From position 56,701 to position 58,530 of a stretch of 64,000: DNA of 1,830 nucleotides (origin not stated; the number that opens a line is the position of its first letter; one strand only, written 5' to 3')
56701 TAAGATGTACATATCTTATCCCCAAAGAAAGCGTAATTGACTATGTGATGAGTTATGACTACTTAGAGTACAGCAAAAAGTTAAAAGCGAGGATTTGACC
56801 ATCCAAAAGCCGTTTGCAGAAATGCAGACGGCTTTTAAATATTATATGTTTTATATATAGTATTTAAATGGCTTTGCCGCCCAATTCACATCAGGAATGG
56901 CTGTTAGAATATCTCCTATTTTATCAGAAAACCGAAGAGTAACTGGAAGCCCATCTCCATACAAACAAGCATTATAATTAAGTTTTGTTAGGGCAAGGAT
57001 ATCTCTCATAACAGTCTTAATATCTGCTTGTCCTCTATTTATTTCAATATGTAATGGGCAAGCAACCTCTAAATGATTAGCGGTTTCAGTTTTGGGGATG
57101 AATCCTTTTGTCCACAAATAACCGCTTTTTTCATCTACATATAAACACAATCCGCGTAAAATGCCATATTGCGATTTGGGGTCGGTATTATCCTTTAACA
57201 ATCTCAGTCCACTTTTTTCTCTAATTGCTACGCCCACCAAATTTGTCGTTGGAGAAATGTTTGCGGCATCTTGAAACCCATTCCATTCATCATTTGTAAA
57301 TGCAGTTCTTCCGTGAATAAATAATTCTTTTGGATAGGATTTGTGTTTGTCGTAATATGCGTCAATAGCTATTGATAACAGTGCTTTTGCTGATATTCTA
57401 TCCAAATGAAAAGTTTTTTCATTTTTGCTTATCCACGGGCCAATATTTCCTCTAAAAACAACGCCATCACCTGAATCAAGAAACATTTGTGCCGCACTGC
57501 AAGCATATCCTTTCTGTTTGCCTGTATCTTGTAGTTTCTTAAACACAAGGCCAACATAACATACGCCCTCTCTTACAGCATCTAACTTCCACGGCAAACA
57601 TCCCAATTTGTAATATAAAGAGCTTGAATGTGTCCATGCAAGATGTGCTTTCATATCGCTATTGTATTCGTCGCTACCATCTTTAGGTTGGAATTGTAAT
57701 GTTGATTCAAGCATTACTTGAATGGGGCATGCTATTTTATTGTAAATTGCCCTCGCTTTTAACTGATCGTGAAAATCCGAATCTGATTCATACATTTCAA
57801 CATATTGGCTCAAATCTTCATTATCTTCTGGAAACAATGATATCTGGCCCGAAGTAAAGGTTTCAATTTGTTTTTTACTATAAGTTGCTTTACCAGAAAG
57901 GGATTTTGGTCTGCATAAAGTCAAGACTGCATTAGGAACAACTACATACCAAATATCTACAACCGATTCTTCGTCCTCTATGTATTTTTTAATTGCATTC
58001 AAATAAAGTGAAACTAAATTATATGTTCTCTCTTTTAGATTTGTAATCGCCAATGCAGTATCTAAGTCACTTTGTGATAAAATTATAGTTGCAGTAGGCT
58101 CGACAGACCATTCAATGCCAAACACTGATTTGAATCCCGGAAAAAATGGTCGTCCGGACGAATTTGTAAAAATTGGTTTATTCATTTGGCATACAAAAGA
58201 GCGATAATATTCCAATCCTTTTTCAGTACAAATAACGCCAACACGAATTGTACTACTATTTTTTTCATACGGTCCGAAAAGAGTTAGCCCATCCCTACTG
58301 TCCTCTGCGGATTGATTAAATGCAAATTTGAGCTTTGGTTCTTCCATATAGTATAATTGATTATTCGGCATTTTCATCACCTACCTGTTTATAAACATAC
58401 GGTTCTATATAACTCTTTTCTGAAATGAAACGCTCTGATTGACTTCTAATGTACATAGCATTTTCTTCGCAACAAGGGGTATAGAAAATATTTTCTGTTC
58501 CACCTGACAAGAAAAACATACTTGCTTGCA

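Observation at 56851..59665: SPARTA-type defence module: TIR-APAZ gene fused in an operon with a short, MID-PIWI-only Argonaute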

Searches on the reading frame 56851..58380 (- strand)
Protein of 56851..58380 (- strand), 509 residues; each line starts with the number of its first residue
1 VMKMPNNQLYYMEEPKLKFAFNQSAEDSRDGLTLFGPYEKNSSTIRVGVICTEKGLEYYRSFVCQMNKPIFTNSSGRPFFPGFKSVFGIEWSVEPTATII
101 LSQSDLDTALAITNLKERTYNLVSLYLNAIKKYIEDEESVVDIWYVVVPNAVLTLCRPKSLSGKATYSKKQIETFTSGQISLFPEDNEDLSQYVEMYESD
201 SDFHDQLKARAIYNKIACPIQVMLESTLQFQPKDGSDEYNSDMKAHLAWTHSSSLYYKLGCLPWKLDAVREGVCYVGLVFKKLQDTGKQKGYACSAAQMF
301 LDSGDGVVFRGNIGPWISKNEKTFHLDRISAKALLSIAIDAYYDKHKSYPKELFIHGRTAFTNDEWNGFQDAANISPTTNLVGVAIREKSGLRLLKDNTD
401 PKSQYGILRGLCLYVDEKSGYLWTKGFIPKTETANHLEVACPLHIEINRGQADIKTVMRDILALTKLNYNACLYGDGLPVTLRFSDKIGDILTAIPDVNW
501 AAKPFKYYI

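Call 3: search_protein_families(library=pfam, proteins=[window:56851-58380:-], max_evalue=0.01)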
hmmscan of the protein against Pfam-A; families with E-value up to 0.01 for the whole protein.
window:56851-58380:- (509 aa): 0 families

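Call 4: search_protein_families(library=padloc, proteins=[window:56851-58380:-], max_evalue=0.01)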
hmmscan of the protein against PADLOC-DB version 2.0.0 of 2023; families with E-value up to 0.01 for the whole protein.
window:56851-58380:- (509 aa): 21 families
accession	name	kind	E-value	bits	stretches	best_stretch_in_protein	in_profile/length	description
PDLC02378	pAgo_I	-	7.6e-183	606.8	1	7-509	2-493/493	Class I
PDLC02436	pAgo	-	3.6e-115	383.4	1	8-508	6-459/460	-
PDLC02376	pAgo_I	-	1.4e-90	302.6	1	9-509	3-455/455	Class I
PDLC02377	pAgo_I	-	6.1e-54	181.5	2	199-508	158-456/457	Class I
PDLC02384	pAgo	-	9.6e-37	124.7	2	183-497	713-1018/1030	-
PDLC02420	Aga_SIR2-PNTD1-PNTD2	-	1.8e-32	110.5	1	200-509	709-1010/1010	Class I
PDLC02392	pAgo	-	3.7e-32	109.6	1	195-496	46-332/346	-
PDLC02428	PprPIWI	-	3.2e-15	53.9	1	200-492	398-649/666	-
PDLC02394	pAgo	-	2.2e-12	43.6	2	256-489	869-1095/1121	-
PDLC02389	pAgo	-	1.5e-10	38.2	1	252-497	501-723/733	-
PDLC02397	pAgo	-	9.1e-08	29.4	1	197-489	310-560/578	-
PDLC02379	pAgo_II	-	1.7e-07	28.1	1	9-92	288-372/724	Class II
PDLC02388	pAgo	-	5.8e-07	26.2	1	191-490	438-697/716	-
PDLC02381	pAgo_II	-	4.5e-06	23.4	1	17-143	212-334/617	Class II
PDLC02383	pAgo_II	-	4.8e-06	22.9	1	412-488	673-744/767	Class II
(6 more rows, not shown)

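Call 5: search_protein_families(library=ncbifam, proteins=[window:56851-58380:-], max_evalue=0.01)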
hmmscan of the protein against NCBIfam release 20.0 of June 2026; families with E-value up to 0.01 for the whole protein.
window:56851-58380:- (509 aa): 0 families

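Call 6: search_solved_structures(query=window:56851-58380:-, show_alignments=3, max_evalue=0.001)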
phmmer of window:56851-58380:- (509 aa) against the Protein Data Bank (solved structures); distinct sequences matched with E-value up to 0.001: 12.
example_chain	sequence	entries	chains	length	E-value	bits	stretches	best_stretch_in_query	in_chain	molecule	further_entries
8qlo_B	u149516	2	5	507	2.2e-133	448.8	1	8-509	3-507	Short prokaryotic Argonaute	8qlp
8fex_B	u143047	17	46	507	4.9e-133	447.7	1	8-509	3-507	short pAgo | Piwi domain-containing protein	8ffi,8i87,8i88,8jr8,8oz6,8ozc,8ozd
8j7s_A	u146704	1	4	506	2e-132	445.7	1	8-508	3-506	Piwi domain-containing protein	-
8j8h_A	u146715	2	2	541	8.4e-132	443.7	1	7-509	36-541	Piwi domain-containing protein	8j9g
8ifk_B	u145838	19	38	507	1.1e-131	443.3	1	8-509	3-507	Piwi domain-containing protein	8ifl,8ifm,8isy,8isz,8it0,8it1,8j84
9om4_B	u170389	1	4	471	4.4e-45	157.6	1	199-509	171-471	Prokaryotic argonaute MID-PIWI family protein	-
9qbl_B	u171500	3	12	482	1.3e-29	106.6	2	202-497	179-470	Protein argonaute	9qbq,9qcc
9jsb_A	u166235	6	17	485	6.4e-28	101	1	12-505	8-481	Ago | pAgo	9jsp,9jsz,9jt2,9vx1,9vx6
9qbp_B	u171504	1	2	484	3.6e-26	95.2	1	12-495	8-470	Protein argonaute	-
8in8_C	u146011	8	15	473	3.4e-19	72.2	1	201-499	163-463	Piwi domain protein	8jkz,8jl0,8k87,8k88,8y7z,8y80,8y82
9jh8_A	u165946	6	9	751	1.4e-05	27.2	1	254-496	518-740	Clostridium perfringens Argonaute (CpAgo) | Clostridium perfringen Argonaute(CpAgo) | Clostridium perfringens Argonaute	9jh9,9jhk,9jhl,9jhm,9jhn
9jh7_A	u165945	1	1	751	2e-05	26.8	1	255-496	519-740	Clostridium perfringens Argonaute (CpAgo)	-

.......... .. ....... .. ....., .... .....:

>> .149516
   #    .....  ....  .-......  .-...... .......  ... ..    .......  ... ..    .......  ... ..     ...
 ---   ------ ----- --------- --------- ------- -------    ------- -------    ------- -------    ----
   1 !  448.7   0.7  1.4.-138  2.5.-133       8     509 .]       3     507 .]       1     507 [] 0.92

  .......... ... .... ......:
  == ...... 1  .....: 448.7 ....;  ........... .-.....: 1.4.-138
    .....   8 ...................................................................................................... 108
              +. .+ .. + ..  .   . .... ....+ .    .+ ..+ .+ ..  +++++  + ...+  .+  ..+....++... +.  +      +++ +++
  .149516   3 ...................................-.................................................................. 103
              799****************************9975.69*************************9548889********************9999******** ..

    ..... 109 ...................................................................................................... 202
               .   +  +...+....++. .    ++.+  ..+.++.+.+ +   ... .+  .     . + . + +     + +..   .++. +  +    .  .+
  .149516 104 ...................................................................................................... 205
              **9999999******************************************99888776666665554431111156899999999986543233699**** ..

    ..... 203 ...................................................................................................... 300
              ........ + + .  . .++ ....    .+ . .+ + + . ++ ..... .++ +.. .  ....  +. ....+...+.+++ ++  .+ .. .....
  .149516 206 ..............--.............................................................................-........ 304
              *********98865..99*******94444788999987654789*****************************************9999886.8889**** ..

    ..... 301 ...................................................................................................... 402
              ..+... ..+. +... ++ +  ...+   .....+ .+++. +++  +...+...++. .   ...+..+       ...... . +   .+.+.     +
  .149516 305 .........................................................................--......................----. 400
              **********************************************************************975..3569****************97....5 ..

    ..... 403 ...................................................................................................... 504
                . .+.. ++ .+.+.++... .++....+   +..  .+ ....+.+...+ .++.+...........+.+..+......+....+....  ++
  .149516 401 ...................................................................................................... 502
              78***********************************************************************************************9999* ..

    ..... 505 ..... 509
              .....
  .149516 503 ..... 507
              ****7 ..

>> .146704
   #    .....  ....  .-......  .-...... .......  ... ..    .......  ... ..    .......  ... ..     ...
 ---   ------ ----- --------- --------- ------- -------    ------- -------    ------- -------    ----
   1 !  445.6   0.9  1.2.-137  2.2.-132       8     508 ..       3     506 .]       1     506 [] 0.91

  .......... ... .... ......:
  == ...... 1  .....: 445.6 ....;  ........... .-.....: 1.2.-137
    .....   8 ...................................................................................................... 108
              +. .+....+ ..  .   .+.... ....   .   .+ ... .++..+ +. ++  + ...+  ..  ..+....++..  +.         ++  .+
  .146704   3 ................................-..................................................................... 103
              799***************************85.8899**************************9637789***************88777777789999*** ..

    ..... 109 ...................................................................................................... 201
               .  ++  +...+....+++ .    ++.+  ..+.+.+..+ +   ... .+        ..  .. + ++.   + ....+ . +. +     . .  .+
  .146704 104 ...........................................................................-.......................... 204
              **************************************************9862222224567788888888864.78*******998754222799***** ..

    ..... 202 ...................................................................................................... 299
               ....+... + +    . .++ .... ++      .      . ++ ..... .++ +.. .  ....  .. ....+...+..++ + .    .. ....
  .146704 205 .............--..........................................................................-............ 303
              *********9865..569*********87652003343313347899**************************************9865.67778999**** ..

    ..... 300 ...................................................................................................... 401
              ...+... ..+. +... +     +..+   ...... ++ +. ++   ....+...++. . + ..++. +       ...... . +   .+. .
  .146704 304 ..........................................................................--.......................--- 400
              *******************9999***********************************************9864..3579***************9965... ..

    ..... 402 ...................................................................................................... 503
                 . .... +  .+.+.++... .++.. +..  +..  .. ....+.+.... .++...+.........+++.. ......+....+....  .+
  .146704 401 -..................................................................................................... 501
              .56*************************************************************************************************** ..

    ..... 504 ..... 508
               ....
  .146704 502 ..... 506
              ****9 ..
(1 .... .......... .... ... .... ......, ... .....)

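Call 11: find_encoding_contigs(protein=window:56851-58380:-, flank=10000, max_places=8)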
Protein window:56851-58380:- (509 aa): no gene with exactly this product is on record in the collection.

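Call 12: find_homologous_proteins(query=window:56851-58380:-, max_evalue=1e-10)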
Query window:56851-58380:- (509 aa): 4546 proteins with E <= 1e-10 among 8000 candidates; the best 120 are listed.
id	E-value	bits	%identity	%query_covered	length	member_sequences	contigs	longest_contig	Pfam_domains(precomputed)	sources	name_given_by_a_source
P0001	0.0e+0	1168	99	99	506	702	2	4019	-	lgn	-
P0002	0.0e+0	1045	87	99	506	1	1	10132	-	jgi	-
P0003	2.8e-286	968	81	99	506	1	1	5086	-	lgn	-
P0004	1.4e-285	966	80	99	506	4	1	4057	-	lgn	-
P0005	6.5e-285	964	80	99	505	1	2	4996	-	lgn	-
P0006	7.6e-284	960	80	99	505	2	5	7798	-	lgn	-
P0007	2.3e-282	955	80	99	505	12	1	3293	-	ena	-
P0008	2.8e-282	955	79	100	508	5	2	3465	-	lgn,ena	-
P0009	6.9e-282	954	80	99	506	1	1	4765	-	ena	-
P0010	7.5e-282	954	80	99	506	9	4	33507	-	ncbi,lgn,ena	-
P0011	1.0e-281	953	79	99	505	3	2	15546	-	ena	-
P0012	7.7e-281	950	79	100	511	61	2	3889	-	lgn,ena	-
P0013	2.1e-278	942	78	99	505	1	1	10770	-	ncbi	-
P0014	2.2e-278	942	79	99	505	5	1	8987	-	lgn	-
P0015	5.5e-278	941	78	100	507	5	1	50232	-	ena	-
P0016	1.1e-277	940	79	99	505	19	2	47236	-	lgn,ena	-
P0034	4.5e-229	779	67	99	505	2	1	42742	-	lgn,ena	-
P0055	6.4e-205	700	60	99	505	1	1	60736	-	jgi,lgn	jgi:hypothetical protein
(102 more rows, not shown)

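Call 13: find_encoding_contigs(protein=window:56851-58371:-, flank=10000, max_places=8)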
Protein window:56851-58371:- (506 aa): no gene with exactly this product is on record in the collection.

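Call 15: find_related_loci(query=window:56851-58371:-, collection=genome_contigs, flank=8000)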
Query window:56851-58371:- (506 aa) in genome_contigs; peptide patterns used: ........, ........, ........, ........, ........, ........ (x = any residue, [..] = any of these).
90 stretches matched a pattern; 6 encode a relative of the query (tblastn E <= 1e-3); 5 distinct loci.
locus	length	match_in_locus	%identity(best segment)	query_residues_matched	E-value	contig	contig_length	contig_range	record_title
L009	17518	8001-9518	91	1-506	0e+0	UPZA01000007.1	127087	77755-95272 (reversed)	uncultured Ruminococcus sp. isolate UMGS40 genome assembly, contig: NODE_30_length_127087_cov_19.579893, whole genome sh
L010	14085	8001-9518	80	1-506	0e+0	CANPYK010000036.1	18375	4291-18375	MAG: uncultured Oscillospiraceae bacterium isolate Lapin-004__bin88 genome assembly, contig: Lapin-004__NODE_3839_length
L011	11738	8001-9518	80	1-506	0e+0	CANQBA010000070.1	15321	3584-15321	MAG: uncultured Oscillospiraceae bacterium isolate Lapin-005__bin33 genome assembly, contig: Lapin-005__NODE_5220_length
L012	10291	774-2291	75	1-506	0e+0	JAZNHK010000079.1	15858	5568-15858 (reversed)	MAG: Acutalibacteraceae bacterium isolate T1900044693_TS20190159.MAGScoT_cleanbin_000018 SGB_1761_k141_1087536, whole ge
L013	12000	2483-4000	99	1-506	0e+0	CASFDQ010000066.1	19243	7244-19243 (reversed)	uncultured bacterium isolate CO.B23.metabat-bins.112 genome assembly, contig: CO.B23.metabat-bins.112.fa_k141_249149, wh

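Call 30: find_encoding_contigs(protein=P0010, flank=6000, max_places=2)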
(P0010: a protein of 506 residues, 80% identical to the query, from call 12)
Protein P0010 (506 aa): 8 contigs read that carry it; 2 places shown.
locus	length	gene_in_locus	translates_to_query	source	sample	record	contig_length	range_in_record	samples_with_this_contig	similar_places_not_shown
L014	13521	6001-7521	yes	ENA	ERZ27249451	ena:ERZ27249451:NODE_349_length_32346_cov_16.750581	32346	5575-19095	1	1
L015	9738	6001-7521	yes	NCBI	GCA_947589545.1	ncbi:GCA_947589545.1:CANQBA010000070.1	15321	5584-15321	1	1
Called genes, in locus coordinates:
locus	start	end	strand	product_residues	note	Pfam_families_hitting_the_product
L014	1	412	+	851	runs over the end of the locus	-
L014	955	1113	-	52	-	-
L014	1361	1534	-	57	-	-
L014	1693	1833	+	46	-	-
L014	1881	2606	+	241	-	PF01209:Ubie_methyltran (weak), PF08003:Methyltransf_9, PF13489:Methyltransf_23, PF02353:CMAS, PF08241:Methyltransf_11, PF08242:Methyltransf_12, PF13649:Methyltransf_25, PF13847:Methyltransf_31, +2 more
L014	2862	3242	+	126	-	-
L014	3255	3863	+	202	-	-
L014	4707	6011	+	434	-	PF13676:TIR_2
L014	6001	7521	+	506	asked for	-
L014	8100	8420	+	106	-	-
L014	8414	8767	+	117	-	PF05717:TnpB_IS66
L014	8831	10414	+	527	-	PF13005:zf-IS66, PF03050:DDE_Tnp_IS66, PF13817:DDE_Tnp_IS66_C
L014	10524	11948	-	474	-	PF14659:Phage_int_SAM_3, PF00589:Phage_integrase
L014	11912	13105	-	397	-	PF14659:Phage_int_SAM_3, PF22022:Phage_int_M (weak), PF00589:Phage_integrase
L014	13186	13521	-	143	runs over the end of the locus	-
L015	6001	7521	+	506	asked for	-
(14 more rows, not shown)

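Call 31: find_encoding_contigs(protein=P0034, flank=6000, max_places=2)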
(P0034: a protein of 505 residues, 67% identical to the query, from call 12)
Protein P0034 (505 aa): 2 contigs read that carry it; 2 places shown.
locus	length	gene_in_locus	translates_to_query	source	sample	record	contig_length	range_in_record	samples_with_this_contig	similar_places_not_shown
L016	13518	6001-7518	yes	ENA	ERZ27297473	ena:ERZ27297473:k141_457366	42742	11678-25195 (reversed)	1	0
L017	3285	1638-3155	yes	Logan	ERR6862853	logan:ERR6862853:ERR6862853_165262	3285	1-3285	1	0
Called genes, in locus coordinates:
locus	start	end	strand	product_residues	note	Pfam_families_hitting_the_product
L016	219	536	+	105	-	PF21983:NikA-like, PF05713:MobC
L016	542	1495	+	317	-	PF03432:Relaxase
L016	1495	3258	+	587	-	PF02534:T4SS-DNA_transf, PF10412:TrwB_AAD_bind, PF12696:TraG-D_C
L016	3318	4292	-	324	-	PF12358:DUF3644 (weak)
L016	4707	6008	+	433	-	PF13676:TIR_2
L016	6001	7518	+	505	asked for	-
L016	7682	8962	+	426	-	-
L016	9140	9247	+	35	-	-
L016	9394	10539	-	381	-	PF01208:URO-D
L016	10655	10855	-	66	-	-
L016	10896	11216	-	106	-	-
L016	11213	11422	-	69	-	-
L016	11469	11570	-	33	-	-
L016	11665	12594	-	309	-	-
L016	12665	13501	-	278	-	PF00528:BPD_transp_1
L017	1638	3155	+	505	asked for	-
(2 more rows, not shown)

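Call 32: find_encoding_contigs(protein=P0055, flank=6000, max_places=2)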
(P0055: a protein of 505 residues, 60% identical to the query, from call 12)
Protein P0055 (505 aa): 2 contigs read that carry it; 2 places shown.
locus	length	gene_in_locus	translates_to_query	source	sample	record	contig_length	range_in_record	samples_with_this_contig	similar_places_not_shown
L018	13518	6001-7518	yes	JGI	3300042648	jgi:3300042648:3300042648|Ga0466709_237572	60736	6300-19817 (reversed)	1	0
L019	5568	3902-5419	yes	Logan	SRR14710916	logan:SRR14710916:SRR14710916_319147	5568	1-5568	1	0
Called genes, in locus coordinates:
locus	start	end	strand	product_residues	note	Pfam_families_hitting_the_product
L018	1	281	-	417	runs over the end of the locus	PF02498:Bro-N, PF10547:P22_AR_N (faint), PF02498:Bro-N, PF03374:ANT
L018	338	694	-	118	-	PF02498:Bro-N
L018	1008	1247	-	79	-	PF07505:DUF5131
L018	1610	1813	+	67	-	-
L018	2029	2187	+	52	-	PF13443:HTH_26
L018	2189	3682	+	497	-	PF02384:N6_Mtase, PF07669:Eco57I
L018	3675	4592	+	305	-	PF17728:BsuBI_PstI_RE_N, PF06616:BsuBI_PstI_RE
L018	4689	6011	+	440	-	PF13676:TIR_2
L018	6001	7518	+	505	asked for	-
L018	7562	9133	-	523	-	PF03389:MobA_MobL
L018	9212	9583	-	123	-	PF12958:DUF3847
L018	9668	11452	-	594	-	PF00239:Resolvase, PF07508:Recombinase, PF13408:Zn_ribbon_recom, PF14287:DUF4368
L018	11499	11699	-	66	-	PF14202:TnpW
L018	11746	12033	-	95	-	PF14198:TnpV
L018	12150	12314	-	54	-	-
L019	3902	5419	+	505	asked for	-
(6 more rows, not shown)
